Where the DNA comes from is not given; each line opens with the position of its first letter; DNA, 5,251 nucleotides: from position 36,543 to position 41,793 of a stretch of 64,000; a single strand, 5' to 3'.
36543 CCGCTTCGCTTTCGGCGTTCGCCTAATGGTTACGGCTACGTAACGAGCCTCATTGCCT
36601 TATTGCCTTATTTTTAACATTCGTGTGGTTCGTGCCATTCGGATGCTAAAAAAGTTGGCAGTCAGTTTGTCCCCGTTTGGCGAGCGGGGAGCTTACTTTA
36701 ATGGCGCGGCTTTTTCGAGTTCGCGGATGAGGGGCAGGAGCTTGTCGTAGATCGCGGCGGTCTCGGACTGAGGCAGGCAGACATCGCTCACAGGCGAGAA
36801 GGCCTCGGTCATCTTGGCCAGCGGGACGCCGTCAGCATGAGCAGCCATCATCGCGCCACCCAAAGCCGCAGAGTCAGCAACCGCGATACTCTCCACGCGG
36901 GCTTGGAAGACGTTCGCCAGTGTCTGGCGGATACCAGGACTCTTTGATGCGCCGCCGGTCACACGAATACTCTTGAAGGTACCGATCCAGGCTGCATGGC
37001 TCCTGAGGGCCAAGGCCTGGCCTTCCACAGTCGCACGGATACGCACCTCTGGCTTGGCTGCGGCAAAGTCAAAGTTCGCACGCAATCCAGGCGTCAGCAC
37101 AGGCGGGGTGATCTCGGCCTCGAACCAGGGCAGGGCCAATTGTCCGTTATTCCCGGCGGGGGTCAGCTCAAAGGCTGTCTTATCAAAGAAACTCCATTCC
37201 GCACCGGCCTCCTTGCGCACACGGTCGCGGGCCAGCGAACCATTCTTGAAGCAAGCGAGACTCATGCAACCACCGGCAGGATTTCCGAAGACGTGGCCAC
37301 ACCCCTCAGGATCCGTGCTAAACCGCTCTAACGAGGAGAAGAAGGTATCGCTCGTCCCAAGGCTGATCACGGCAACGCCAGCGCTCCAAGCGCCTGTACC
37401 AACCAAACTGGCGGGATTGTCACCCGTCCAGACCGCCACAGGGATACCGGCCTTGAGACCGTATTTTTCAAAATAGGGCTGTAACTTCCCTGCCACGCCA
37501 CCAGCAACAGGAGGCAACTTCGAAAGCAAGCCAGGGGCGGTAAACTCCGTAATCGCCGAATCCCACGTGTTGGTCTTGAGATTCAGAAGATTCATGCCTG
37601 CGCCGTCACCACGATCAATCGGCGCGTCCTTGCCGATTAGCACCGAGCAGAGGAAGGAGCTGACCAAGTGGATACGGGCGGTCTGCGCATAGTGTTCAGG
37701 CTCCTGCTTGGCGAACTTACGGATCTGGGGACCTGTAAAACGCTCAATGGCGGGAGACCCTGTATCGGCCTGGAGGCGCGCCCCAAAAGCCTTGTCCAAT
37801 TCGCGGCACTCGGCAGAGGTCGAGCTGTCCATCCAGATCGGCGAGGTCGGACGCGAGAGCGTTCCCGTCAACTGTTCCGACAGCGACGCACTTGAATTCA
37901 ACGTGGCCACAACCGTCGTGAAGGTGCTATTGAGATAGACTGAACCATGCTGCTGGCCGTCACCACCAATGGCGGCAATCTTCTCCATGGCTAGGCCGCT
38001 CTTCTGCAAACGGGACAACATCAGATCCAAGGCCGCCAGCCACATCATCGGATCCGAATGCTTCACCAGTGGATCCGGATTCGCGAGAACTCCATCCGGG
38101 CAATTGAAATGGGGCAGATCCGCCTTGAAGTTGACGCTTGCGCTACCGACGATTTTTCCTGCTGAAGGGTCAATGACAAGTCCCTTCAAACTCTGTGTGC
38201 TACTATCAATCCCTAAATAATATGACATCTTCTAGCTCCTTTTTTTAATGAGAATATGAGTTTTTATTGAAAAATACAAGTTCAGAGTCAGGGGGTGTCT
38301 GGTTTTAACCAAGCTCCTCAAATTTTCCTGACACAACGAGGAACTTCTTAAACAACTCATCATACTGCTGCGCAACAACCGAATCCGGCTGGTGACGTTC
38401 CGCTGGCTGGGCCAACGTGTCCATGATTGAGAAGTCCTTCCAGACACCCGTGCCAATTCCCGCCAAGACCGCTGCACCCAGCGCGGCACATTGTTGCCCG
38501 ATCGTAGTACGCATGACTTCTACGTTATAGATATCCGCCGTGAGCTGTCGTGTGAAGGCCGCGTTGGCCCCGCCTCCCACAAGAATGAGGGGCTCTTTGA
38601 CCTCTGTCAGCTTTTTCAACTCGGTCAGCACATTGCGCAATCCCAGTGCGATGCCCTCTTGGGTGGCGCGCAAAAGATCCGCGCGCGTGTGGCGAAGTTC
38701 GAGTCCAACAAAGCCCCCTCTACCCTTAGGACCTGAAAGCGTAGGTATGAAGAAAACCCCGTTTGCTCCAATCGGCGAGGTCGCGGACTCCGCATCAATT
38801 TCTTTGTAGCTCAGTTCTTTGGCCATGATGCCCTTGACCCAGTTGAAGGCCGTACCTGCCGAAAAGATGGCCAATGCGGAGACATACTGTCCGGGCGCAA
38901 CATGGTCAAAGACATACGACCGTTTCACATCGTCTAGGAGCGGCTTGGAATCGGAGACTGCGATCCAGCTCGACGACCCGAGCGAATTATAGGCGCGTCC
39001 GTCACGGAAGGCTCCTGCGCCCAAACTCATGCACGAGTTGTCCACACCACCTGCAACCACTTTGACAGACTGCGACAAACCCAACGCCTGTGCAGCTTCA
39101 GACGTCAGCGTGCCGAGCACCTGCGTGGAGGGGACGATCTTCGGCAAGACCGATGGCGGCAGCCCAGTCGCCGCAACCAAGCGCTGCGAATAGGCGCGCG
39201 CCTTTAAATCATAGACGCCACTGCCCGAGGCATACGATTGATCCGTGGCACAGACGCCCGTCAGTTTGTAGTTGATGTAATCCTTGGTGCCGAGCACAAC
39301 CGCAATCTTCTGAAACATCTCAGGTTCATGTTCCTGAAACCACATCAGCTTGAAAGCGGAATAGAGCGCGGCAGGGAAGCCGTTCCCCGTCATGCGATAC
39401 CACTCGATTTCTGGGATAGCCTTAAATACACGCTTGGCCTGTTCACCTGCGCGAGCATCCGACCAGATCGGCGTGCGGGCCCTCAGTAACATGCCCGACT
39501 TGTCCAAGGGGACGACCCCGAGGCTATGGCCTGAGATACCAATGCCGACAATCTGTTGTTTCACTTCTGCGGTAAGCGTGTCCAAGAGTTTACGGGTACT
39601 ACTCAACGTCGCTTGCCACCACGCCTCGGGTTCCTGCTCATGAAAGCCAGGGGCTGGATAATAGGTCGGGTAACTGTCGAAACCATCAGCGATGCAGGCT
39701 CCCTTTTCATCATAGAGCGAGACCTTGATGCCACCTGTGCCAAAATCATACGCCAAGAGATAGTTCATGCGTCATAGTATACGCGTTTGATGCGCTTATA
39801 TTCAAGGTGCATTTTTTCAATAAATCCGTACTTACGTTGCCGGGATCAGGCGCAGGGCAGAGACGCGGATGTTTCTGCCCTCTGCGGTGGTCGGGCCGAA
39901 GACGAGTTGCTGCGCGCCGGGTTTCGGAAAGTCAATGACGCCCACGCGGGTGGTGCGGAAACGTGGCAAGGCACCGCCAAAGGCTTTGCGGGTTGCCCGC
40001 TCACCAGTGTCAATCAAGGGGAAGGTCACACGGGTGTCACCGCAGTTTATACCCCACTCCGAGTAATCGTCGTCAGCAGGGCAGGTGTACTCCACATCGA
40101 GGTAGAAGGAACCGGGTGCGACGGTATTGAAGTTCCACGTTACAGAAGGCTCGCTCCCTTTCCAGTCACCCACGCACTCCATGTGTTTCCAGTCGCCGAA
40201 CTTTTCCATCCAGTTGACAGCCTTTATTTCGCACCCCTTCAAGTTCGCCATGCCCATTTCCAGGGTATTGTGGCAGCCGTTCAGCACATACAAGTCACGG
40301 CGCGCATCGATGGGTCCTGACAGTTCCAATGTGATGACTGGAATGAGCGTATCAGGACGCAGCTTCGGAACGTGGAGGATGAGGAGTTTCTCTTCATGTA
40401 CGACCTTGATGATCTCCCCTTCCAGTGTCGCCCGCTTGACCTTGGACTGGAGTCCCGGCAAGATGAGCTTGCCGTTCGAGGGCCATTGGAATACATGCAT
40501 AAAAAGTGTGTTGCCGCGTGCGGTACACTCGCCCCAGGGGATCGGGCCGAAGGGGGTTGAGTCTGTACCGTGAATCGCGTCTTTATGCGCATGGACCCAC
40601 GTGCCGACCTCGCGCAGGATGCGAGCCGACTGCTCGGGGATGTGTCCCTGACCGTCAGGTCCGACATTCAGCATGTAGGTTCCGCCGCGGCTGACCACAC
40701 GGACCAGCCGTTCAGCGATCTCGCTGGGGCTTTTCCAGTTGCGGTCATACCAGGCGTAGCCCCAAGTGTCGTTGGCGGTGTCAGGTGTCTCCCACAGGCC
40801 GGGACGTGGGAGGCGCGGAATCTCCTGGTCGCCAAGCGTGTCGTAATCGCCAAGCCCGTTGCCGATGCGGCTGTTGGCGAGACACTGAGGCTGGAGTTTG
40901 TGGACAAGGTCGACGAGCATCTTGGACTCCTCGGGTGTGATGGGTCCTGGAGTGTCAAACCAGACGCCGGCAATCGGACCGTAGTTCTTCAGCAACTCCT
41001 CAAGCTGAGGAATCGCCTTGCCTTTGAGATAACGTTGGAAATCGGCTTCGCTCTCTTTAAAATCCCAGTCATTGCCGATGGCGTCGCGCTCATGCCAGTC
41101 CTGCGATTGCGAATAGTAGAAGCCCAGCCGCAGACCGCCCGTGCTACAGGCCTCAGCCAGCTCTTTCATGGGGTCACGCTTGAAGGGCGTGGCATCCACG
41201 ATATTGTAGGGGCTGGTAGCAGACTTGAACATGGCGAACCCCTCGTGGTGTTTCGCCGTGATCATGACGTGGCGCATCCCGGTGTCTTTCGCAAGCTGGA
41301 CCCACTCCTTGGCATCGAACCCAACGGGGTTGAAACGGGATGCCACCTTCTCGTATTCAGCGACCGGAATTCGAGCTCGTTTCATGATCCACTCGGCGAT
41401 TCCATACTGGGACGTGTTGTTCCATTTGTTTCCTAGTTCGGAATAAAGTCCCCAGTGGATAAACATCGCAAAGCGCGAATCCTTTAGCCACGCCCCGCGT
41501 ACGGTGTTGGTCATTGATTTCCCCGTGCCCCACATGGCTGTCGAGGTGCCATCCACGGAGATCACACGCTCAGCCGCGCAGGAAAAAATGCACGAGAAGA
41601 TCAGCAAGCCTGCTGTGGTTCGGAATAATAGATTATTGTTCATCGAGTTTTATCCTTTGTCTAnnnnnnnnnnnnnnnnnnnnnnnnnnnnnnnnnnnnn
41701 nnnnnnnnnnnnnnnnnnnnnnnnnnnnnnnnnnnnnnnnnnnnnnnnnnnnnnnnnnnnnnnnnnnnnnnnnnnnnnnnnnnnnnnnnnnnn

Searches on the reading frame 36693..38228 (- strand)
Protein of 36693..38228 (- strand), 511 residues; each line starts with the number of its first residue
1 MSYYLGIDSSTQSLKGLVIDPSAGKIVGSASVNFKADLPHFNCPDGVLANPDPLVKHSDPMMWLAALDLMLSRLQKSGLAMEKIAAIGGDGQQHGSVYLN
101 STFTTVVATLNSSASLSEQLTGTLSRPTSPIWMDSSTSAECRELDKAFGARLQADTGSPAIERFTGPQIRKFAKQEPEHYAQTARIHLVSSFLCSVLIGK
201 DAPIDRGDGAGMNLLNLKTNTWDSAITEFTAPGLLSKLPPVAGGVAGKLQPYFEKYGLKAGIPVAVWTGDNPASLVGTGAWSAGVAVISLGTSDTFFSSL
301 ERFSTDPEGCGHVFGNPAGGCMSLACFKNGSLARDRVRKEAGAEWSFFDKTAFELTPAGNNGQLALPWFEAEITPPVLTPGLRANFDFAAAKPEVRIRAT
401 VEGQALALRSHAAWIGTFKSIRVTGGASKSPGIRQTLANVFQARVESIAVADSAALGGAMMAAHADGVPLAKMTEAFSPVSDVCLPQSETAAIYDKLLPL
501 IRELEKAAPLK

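Call 5: search_protein_families(library=pfam, proteins=[window:36693-38228:-], max_evalue=0.01)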
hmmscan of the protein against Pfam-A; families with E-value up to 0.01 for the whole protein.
window:36693-38228:- (511 aa): 2 families
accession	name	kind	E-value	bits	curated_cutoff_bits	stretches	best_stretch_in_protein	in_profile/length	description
PF00370.27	FGGY_N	-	7.2e-23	81.9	28.8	2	131-277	97-245/245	FGGY family of carbohydrate kinases, N-terminal domain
PF02782.22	FGGY_C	-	8.5e-14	52.2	27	1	286-465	1-197/198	FGGY family of carbohydrate kinases, C-terminal domain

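Call 6: search_protein_families(library=ncbifam, proteins=[window:36693-38228:-], max_evalue=0.01)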
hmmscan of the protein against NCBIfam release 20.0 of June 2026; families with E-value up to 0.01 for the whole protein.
window:36693-38228:- (511 aa): 9 families
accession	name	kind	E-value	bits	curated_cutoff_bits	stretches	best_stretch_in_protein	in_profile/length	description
TIGR01312.1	XylB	equivalog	1.2e-64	218.7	380.25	2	131-498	95-473/481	xylulokinase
NF011601.0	PRK15027.1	equivalog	9.1e-22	77.1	912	1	48-497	33-468/484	xylulokinase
TIGR01311.1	glycerol_kin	equivalog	5.8e-15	54.6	590.35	2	3-292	2-264/496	glycerol kinase GlpK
NF003154.0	PRK04123.1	equivalog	5.7e-14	51.7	428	1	397-504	418-533/554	ribulokinase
NF008187.0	PRK10939.1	equivalog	1.4e-11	43.7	528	2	166-292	139-266/521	autoinducer-2 kinase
NF000756.0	PRK00047.1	subfamily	2.7e-09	35.9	498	1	2-293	5-269/502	glycerol kinase GlpK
TIGR01314.1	gntK_FGGY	equivalog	2.9e-09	36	648.55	1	174-503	140-488/505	gluconokinase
TIGR02628.1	fuculo_kin_coli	equivalog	4.2e-08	32.6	470.9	1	151-296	119-264/465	L-fuculokinase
TIGR01234.1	L-ribulokinase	equivalog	1.3e-05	24.1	583.25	1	358-505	371-527/536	ribulokinase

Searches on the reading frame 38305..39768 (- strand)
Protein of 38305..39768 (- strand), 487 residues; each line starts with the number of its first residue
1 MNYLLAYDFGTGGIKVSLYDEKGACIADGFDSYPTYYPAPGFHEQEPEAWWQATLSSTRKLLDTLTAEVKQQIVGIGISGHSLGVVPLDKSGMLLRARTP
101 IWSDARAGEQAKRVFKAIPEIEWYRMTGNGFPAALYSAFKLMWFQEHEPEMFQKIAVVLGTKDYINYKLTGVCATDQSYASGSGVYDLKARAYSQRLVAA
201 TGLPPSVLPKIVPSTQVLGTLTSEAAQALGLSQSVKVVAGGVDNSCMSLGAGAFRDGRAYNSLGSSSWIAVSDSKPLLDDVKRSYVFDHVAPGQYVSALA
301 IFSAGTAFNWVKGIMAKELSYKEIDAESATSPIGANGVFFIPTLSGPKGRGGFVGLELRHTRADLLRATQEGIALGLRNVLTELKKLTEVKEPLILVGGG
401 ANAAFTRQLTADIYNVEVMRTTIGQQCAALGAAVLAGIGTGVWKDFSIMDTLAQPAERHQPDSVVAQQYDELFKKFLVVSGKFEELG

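Call 5: search_protein_families(library=pfam, proteins=[window:38305-39768:-], max_evalue=0.01)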
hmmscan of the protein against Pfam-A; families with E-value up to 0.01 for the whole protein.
window:38305-39768:- (487 aa): 2 families
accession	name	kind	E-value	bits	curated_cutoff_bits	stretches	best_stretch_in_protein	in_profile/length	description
PF00370.27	FGGY_N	-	2.1e-57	195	28.8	1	3-250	1-245/245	FGGY family of carbohydrate kinases, N-terminal domain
PF02782.22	FGGY_C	-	1.8e-21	77.3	27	1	259-438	1-196/198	FGGY family of carbohydrate kinases, C-terminal domain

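Call 6: search_protein_families(library=ncbifam, proteins=[window:38305-39768:-], max_evalue=0.01)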
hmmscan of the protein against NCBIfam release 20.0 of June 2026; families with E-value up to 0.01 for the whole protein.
window:38305-39768:- (487 aa): 15 families
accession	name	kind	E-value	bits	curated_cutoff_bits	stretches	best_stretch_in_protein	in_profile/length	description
TIGR01312.1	XylB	equivalog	9.6e-106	354.2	380.25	1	8-477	4-477/481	xylulokinase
NF011601.0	PRK15027.1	equivalog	8.5e-64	215.7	912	1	6-472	4-468/484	xylulokinase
TIGR01314.1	gntK_FGGY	equivalog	2e-54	185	648.55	1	3-482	1-492/505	gluconokinase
TIGR01311.1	glycerol_kin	equivalog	1.1e-52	179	590.35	1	3-462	2-473/496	glycerol kinase GlpK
NF008187.0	PRK10939.1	equivalog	1.5e-51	175.6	528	1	1-480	3-500/521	autoinducer-2 kinase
NF000756.0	PRK00047.1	subfamily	3.1e-45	154.4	498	1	2-464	5-476/502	glycerol kinase GlpK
TIGR02628.1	fuculo_kin_coli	equivalog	2.7e-41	142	470.9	1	7-451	6-453/465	L-fuculokinase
NF003154.0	PRK04123.1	equivalog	3.4e-29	102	428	2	2-323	4-357/554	ribulokinase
TIGR02627.1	rhamnulo_kin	equivalog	8.2e-23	80.7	527.95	2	70-281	65-269/454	rhamnulokinase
TIGR01234.1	L-ribulokinase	equivalog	4.1e-20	72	583.25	2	45-267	56-294/536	ribulokinase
NF007925.0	PRK10640.1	equivalog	5e-20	71.4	639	2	59-280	61-274/489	rhamnulokinase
TIGR01315.1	5C_CHO_kinase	subfamily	4e-19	68.7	408.7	2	6-251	4-263/541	FGGY family pentulose kinase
TIGR02350.1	prok_dnaK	equivalog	0.0026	16.2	822.55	1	363-451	301-385/596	molecular chaperone DnaK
NF002870.0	PRK03188.1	equivalog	0.0031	16.2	286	0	59-174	43-155/310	4-(cytidine 5'-diphospho)-2-C-methyl-D-erythritol kinase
NF009946.0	PRK13410.1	equivalog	0.0055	14.9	1019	1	378-450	316-388/669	molecular chaperone DnaK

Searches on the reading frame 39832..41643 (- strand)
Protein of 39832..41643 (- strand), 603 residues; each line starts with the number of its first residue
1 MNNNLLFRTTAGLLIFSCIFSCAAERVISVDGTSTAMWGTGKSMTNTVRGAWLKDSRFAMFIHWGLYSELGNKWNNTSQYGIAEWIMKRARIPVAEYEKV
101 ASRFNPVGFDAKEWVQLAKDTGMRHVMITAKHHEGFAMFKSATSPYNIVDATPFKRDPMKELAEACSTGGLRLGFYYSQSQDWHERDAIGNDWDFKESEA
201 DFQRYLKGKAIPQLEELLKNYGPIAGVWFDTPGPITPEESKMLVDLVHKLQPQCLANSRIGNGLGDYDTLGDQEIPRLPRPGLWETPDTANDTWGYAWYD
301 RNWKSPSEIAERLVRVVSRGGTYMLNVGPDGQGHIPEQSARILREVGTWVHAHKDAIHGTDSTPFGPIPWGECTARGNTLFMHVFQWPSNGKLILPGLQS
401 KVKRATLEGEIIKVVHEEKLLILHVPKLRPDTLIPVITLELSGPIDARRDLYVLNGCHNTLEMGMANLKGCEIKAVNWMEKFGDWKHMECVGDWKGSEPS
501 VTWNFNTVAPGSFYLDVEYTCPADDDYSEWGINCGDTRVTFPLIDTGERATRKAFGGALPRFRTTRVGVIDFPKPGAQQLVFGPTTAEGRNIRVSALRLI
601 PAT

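Call 5: search_protein_families(library=pfam, proteins=[window:39832-41643:-], max_evalue=0.01)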
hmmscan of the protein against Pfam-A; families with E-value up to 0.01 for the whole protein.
window:39832-41643:- (603 aa): 2 families
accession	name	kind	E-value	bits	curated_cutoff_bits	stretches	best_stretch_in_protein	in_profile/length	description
PF01120.23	Alpha_L_fucos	-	2e-77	261.4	25.2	1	46-353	23-343/345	Alpha-L-fucosidase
PF14871.12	GHL6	-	0.0085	16.7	35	0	110-184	1-69/132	Hypothetical glycosyl hydrolase 6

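Call 6: search_protein_families(library=ncbifam, proteins=[window:39832-41643:-], max_evalue=0.01)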
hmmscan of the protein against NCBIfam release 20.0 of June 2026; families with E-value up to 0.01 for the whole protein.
window:39832-41643:- (603 aa): 0 families
